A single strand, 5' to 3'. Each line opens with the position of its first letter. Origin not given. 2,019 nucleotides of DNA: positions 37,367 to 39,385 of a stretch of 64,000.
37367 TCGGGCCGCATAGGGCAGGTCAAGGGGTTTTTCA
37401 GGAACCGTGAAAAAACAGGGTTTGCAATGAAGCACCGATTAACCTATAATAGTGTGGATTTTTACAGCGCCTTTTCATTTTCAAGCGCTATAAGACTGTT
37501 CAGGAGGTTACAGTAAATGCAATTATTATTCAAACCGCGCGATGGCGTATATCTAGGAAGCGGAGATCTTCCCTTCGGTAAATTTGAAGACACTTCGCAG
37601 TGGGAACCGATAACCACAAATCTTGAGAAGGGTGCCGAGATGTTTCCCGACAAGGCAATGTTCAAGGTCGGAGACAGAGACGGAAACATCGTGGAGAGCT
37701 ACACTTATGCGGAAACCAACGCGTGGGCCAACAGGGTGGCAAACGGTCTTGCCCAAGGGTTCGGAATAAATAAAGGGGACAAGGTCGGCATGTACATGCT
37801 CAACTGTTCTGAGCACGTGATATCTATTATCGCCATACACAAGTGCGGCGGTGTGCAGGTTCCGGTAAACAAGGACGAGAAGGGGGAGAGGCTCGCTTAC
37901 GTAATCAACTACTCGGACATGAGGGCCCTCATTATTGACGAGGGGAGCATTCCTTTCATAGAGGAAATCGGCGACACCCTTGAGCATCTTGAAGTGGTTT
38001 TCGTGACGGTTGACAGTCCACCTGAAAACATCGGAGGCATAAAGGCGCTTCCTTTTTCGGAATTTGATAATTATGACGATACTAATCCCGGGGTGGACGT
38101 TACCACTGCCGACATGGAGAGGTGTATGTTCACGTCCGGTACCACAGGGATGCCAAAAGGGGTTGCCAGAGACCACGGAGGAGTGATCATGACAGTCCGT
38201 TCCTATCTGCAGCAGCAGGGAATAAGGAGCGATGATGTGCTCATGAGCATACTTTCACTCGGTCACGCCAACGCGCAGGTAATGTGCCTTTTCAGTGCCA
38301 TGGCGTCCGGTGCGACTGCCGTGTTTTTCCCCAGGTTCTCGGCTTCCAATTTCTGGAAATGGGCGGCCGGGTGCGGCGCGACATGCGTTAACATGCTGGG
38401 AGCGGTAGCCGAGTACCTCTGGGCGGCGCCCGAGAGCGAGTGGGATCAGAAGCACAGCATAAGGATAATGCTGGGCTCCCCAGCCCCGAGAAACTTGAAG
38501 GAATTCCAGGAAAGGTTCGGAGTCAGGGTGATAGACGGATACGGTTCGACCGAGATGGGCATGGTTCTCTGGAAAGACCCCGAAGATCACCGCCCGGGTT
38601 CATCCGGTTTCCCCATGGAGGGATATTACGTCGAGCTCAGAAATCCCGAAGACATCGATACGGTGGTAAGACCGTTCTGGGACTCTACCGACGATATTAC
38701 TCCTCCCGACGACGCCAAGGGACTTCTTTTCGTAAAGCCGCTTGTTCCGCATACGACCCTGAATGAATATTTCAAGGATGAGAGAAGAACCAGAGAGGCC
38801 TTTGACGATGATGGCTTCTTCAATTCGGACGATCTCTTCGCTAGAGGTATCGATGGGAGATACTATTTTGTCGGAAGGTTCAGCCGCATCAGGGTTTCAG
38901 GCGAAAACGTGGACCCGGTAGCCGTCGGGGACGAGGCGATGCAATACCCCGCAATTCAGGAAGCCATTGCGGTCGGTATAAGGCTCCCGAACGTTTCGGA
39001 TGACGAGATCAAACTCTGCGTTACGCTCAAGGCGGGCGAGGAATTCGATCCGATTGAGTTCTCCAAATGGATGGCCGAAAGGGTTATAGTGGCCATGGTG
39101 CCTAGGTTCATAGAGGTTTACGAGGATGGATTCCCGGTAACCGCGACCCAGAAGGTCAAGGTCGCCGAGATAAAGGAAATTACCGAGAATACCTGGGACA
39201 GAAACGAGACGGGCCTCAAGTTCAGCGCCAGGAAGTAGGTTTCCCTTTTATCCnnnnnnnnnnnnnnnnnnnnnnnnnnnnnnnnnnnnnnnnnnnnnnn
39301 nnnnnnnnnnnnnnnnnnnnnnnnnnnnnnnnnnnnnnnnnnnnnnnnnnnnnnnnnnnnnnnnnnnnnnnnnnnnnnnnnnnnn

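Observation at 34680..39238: Two about 70%-identical ANL (AMP-dependent ligase) paralogs flanking an oppositely oriented Ca2+/Na+ antiporter gene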

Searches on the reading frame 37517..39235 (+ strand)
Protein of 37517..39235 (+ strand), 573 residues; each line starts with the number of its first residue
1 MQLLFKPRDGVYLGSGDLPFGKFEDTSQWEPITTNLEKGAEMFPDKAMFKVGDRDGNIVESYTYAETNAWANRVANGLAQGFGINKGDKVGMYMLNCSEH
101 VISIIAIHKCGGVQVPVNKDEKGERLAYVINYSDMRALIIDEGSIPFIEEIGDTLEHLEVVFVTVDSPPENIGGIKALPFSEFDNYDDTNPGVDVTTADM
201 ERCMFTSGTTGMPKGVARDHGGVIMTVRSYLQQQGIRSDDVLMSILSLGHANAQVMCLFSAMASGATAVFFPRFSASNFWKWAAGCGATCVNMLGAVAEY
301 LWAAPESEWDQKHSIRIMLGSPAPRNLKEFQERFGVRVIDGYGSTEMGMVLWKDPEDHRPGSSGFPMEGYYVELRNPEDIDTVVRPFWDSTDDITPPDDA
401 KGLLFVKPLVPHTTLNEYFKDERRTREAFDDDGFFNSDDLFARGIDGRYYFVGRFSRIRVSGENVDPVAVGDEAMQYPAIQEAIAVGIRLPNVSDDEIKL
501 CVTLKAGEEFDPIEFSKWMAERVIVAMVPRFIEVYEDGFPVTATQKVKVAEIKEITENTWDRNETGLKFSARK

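Call 4: search_protein_families(library=pfam, proteins=[window:37517-39235:+], max_evalue=0.01)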
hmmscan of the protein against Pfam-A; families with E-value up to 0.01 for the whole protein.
window:37517-39235:+ (573 aa): 2 families
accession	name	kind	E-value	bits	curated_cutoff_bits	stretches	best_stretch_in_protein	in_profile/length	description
PF00501.34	AMP-binding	-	2.5e-61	208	29.9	1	37-378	2-359/384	AMP-binding enzyme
PF13193.12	AMP-binding_C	-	0.0038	18.6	24.5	1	475-546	7-76/76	AMP-binding enzyme C-terminal domain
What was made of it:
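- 37517..39238 (+): ANL copy 2, the 'S-type' isoform (loop L-G-S-P at residues 319-322; V350). This is the tadA-adjacent copy and is very strongly conserved. Pfam AMP-binding 208 bits (call 4).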

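Call 5: search_protein_families(library=ncbifam, proteins=[window:37517-39235:+], max_evalue=0.01)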
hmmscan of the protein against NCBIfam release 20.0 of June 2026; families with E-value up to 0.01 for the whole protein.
window:37517-39235:+ (573 aa): 96 families (the best 25 are shown)
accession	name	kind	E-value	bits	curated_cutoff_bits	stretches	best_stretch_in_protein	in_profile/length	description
NF004808.0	PRK06155.1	equivalog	1.7e-90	303.9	722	1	33-571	24-539/542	ATP-dependent acyl-CoA ligase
NF004837.0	PRK06187.1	subfamily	1.3e-65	221.7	476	1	32-558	10-524/531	long-chain-fatty-acid--CoA ligase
NF006134.1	PRK08279.1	equivalog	3.4e-65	220.7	625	1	25-554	39-565/605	long-chain-acyl-CoA synthetase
NF005947.1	PRK08008.1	equivalog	7.8e-65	219.4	651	1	37-549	14-514/518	crotonobetaine/carnitine-CoA ligase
NF009927.1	PRK13388.1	exception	3.8e-49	167.5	800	1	61-568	25-519/523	fatty-acid--CoA ligase FadD1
NF038342.1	FACL_FadD6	exception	1.7e-46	158.7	975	1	38-554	48-546/584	long-chain-acyl-CoA synthetase FadD6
TIGR02262.1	benz_CoA_lig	subfamily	7.1e-45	153.7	375.25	1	59-551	28-504/508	benzoate-CoA ligase family protein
NF052587.1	SterCoASynCasI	equivalog_domain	2.1e-44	151.9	900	1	79-565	44-514/550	steroid-22-oyl-CoA synthetase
NF006181.0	PRK08314.1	subfamily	3.5e-43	147.7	705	2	167-557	173-555/563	long-chain-fatty-acid--CoA ligase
NF006182.0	PRK08316.1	subfamily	1.4e-42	145.9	663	1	32-548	13-509/523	fatty acyl-CoA synthetase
NF004758.0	PRK06087.1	equivalog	6.8e-41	140.3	736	2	39-372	33-367/548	medium-chain fatty-acid--CoA ligase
NF005897.1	PRK07867.1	exception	9.9e-39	133.4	850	1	50-547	12-476/496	long-chain-fatty-acid--CoA ligase FadD17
NF005714.0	PRK07529.1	subfamily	1e-36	126.5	632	2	195-553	215-573/640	acyl-CoA synthetase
TIGR03098.1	ligase_PEP_1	hypoth_equivalog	1.4e-36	126.1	592.35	2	40-271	10-235/517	acyl-CoA ligase (AMP-forming), exosortase A system-associated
NF005863.0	PRK07798.1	subfamily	2.8e-36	125.2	543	1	36-531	10-507/540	acyl-CoA synthetase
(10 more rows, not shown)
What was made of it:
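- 37517..39238 (+): PRK06155 304 bits vs cut-off 722 (call 5).
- On Benzoate-CoA ligase family (TIGR02262): 147 and 153.7 bits (call 5).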

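Call 6: search_solved_structures(query=window:37517-39235:+, max_evalue=1e-20, show_alignments=2)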
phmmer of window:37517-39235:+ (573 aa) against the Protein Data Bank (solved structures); distinct sequences matched with E-value up to 1e-20: 30.
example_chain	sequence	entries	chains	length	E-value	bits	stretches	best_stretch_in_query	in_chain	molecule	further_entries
6mfy_A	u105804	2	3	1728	1.9e-33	119.1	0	39-550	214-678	Linear gramicidin synthase subunit A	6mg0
6mfz_A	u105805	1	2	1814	2.5e-33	118.6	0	39-550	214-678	Linear gramicidin synthase subunit A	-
9be3_A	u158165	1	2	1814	2.5e-33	118.6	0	39-550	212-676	Linear gramicidin synthase subunit A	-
9be4_A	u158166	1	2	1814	2.5e-33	118.6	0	39-550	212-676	Linear gramicidin synthase subunit A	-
9meh_A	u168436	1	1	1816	2.5e-33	118.6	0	39-550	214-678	Linear gramicidin synthase subunit A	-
4rlf_A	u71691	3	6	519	1.9e-32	115.7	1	59-554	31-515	Benzoate-coenzyme A ligase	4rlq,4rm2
4rm3_A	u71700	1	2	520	2e-32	115.7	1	59-554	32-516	Benzoate-coenzyme A ligase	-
4eat_A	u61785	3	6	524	2e-32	115.7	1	59-554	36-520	Benzoate-coenzyme A ligase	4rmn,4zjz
6m2u_A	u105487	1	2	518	3e-32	115.1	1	59-554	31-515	Benzoate-coenzyme A ligase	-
6m2o_A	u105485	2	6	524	3e-32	115.1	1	59-554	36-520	Benzoate-coenzyme A ligase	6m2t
1ult_A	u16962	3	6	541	7.2e-32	113.8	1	36-525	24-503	long chain fatty acid-CoA ligase | long-chain-fatty-acid-CoA synthetase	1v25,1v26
3r44_A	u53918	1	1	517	5.3e-30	107.7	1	62-550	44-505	fatty acyl CoA synthetase FADD13 (FATTY-ACYL-CoA SYNTHETASE)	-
9vzp_A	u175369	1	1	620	9.7e-30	106.8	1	60-548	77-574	Long-chain fatty acid transport protein 2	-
4wv3_A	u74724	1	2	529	9.9e-30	106.8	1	62-550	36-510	Anthranilate-CoA ligase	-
20zn_A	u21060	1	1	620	2.6e-29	105.4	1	60-544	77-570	Long-chain fatty acid transport protein 2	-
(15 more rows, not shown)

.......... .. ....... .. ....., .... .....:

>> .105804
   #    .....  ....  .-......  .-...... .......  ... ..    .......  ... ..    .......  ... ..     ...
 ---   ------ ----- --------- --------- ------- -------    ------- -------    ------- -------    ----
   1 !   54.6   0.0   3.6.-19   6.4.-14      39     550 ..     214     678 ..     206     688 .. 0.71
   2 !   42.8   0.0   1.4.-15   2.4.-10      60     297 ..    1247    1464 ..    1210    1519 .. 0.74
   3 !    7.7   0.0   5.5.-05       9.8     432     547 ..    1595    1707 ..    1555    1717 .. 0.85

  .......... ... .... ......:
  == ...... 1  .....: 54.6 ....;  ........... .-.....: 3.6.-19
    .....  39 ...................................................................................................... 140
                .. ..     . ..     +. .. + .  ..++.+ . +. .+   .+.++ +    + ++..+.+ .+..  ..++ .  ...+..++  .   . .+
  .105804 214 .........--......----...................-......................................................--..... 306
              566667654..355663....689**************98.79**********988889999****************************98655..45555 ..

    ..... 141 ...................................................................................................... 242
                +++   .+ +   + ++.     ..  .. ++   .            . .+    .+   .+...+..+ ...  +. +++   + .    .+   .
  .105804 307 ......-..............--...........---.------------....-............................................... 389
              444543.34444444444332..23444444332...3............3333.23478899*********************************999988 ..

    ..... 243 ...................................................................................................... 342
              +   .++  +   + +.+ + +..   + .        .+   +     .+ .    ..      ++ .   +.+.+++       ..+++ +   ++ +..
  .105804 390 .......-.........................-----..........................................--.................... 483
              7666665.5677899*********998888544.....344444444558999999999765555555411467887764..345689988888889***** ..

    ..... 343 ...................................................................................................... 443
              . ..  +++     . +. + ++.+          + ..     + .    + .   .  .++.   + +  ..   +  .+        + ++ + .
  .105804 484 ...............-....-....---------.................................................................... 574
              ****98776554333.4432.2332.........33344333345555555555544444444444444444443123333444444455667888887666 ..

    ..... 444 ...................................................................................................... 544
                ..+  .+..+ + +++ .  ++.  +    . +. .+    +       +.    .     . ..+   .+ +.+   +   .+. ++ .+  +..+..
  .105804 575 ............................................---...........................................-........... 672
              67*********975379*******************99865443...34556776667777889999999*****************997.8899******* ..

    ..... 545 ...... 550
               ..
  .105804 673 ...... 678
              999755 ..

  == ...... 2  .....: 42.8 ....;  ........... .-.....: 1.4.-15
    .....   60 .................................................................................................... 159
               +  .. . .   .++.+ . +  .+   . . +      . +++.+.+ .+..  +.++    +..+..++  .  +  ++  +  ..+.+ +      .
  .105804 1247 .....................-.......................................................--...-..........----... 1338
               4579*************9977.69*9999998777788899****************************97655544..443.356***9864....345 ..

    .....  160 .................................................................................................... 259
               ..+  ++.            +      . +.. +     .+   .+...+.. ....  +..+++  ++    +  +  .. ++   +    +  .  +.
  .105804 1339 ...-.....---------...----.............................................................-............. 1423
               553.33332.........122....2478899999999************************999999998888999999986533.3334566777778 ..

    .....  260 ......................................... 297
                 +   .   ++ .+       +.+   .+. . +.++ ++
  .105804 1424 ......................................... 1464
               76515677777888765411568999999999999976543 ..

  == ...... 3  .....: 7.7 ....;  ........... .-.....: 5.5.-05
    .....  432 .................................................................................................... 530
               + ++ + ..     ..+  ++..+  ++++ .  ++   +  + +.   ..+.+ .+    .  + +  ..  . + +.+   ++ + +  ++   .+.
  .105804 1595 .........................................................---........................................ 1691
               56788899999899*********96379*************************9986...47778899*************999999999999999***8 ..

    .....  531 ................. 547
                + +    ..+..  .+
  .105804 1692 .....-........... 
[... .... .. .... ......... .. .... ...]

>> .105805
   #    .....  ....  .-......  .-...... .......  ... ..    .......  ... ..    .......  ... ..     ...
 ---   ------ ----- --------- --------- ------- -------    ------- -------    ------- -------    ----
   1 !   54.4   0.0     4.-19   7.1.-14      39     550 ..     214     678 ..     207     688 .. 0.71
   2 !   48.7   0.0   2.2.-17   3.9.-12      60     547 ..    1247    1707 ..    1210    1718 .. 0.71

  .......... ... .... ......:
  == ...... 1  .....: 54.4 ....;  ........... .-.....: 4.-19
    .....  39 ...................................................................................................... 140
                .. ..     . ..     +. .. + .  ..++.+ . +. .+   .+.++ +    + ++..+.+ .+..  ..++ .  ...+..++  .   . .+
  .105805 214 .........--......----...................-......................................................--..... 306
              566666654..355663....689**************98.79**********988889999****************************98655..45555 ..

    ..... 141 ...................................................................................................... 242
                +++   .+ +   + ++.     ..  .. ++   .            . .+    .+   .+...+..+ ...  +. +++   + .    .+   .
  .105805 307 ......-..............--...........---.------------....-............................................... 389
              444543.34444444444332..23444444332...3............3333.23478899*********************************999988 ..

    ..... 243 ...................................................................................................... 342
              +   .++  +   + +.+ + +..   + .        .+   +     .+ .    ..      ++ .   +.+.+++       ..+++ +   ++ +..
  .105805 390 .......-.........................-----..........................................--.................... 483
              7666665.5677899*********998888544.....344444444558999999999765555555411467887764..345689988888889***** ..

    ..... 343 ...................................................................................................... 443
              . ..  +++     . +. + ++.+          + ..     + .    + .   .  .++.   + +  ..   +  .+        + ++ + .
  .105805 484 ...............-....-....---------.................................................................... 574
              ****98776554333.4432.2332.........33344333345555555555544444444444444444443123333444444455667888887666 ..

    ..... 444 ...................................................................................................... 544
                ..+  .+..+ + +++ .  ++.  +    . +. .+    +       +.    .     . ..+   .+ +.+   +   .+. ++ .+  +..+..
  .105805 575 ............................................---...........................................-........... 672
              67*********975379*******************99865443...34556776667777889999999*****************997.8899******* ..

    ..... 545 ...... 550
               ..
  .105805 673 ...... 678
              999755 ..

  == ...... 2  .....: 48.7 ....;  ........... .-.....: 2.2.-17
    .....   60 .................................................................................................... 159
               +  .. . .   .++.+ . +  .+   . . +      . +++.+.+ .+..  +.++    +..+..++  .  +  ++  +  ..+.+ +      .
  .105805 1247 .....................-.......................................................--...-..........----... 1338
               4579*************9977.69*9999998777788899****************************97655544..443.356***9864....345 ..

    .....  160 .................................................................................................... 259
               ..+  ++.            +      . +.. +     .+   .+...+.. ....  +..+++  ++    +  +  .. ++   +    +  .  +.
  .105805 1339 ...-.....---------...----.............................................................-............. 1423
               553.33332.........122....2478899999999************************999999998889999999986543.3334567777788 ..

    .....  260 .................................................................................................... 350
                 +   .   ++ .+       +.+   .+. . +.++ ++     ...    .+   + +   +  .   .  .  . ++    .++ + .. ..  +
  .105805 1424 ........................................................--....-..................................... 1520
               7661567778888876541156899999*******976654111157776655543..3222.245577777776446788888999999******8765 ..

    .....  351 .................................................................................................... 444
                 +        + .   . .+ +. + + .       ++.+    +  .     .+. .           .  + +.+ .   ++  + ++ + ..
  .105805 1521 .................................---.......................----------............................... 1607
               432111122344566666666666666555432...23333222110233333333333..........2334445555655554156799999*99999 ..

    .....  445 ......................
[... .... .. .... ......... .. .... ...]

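Call 10: find_homologous_proteins(query=window:37517-39235:+, max_evalue=1e-30)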
Query window:37517-39235:+ (573 aa): 1104 proteins with E <= 1e-30 among 8000 candidates; the best 120 are listed.
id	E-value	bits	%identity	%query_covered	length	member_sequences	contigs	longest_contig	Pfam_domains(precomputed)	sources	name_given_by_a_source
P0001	0.0e+0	1337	100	100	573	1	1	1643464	PF00501.35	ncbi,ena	-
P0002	0.0e+0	1330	99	100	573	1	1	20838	PF00501.35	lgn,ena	-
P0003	0.0e+0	1329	99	100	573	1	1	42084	PF00501.35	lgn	-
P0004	0.0e+0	1328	99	100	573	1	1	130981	PF00501.35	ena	-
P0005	0.0e+0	1328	99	100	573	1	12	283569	PF00501.35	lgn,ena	-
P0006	0.0e+0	1328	99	100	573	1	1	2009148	PF00501.35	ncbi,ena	-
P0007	0.0e+0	1328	99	100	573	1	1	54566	PF00501.35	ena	-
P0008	0.0e+0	1326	99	100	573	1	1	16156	PF00501.35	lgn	-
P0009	0.0e+0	1323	99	100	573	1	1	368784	PF00501.35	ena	-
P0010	0.0e+0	1319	98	100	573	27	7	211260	PF00501.35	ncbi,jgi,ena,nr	ncbi:MAG: AMP-binding protein [Candidatus Dadabacteria bacterium]|nr:AMP-binding protein [Candidatus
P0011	0.0e+0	1316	98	100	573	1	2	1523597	PF00501.35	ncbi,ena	-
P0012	0.0e+0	1316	98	100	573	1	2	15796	PF00501.35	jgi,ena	-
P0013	0.0e+0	1314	98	100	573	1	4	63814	PF00501.35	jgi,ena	-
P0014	0.0e+0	1314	98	100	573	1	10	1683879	PF00501.35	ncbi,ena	-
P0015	0.0e+0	1313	98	100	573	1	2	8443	PF00501.35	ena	-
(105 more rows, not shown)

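Call 15: find_related_loci(query=A1, collection=genome_contigs, flank=8000)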
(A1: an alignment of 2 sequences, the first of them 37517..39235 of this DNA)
Query A1 (573 aa) in genome_contigs; peptide patterns used: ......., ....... (x = any residue, [..] = any of these).
304 stretches matched a pattern; 123 encode a relative of the query (tblastn E <= 1e-3); the best 80 are kept; 77 distinct loci.
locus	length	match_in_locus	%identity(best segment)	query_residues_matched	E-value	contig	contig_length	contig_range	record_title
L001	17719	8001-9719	99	1-573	0e+0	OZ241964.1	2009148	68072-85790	MAG: Thermodesulfobacteriota bacterium isolate f5ee5f3d-b5e6-4f91-bea9-ad3977f1f42d genome assembly, chromosome: 1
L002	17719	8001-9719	98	1-573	0e+0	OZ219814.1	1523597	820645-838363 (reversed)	MAG: Thermodesulfobacteriota bacterium isolate 4e20cc59-495a-4000-abf0-89ce236daca8 genome assembly, chromosome: 4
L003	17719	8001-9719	98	1-573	0e+0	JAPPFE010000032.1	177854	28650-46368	MAG: Candidatus Dadabacteria bacterium isolate RHO1_bin_23 NODE_138_length_177854_cov_43.713649, whole genome shotgun se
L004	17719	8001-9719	98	1-573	0e+0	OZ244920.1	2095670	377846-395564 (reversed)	MAG: Thermodesulfobacteriota bacterium isolate b9bca27b-65d2-4e2f-9395-4ed0975bd336 genome assembly, chromosome: 1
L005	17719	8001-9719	98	1-573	0e+0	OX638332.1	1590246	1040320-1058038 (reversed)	MAG: Candidatus Dadabacteria bacterium isolate 28c7ac20-cd97-4a81-9be0-f5b43b5a8d2b genome assembly, chromosome: 1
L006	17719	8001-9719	98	1-573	0e+0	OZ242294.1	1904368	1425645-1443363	MAG: Thermodesulfobacteriota bacterium isolate dbd6f23f-7201-4405-b442-69d0362d048f genome assembly, chromosome: 1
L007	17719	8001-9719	98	1-573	0e+0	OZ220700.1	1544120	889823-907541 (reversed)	MAG: Thermodesulfobacteriota bacterium isolate c78cfef9-89c4-44c9-956d-f6b471e4c892 genome assembly, chromosome: 1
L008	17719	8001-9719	98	1-573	0e+0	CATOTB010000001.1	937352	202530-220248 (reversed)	MAG: Candidatus Dadabacteria bacterium isolate 53d7d3e8-6880-4aca-9e2b-20875a3a41b8 genome assembly, contig: contig_1, w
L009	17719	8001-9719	97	1-573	0e+0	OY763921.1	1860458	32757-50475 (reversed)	MAG: Thermodesulfobacteriota bacterium isolate 558d1e46-7206-424d-903a-c7a0170f7b97 genome assembly, chromosome: 1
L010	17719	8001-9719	97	1-573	0e+0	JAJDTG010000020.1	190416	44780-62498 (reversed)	MAG: Candidatus Dadabacteria bacterium isolate jk18x11bins.6 k141_1486218, whole genome shotgun sequence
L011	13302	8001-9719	97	1-573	0e+0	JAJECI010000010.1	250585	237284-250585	MAG: Candidatus Dadabacteria bacterium isolate jk18xAbins.11 k141_691944, whole genome shotgun sequence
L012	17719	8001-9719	97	1-573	0e+0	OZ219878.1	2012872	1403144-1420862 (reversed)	MAG: Thermodesulfobacteriota bacterium isolate 5b8d878f-b741-4c1d-a9b4-bc29eff46044 genome assembly, chromosome: 1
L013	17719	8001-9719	97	1-573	0e+0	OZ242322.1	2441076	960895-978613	MAG: Thermodesulfobacteriota bacterium isolate 3e42ac3d-59cd-46c6-8b9e-c6275ce6f8c4 genome assembly, chromosome: 1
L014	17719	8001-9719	97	1-573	0e+0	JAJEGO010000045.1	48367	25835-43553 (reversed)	MAG: Candidatus Dadabacteria bacterium isolate p16x57bins.17 k141_134203, whole genome shotgun sequence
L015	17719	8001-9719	96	1-573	0e+0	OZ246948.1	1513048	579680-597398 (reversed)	MAG: Thermodesulfobacteriota bacterium isolate d696c60b-6efb-4378-b5c3-90a1f47793ec genome assembly, chromosome: 1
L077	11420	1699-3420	69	1-573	0e+0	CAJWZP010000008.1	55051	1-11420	TPA_asm: uncultured bacterium isolate ERR599139_bin.32_MetaBAT_v2.12.1_MAG genome assembly, contig: NODE_170_length_5505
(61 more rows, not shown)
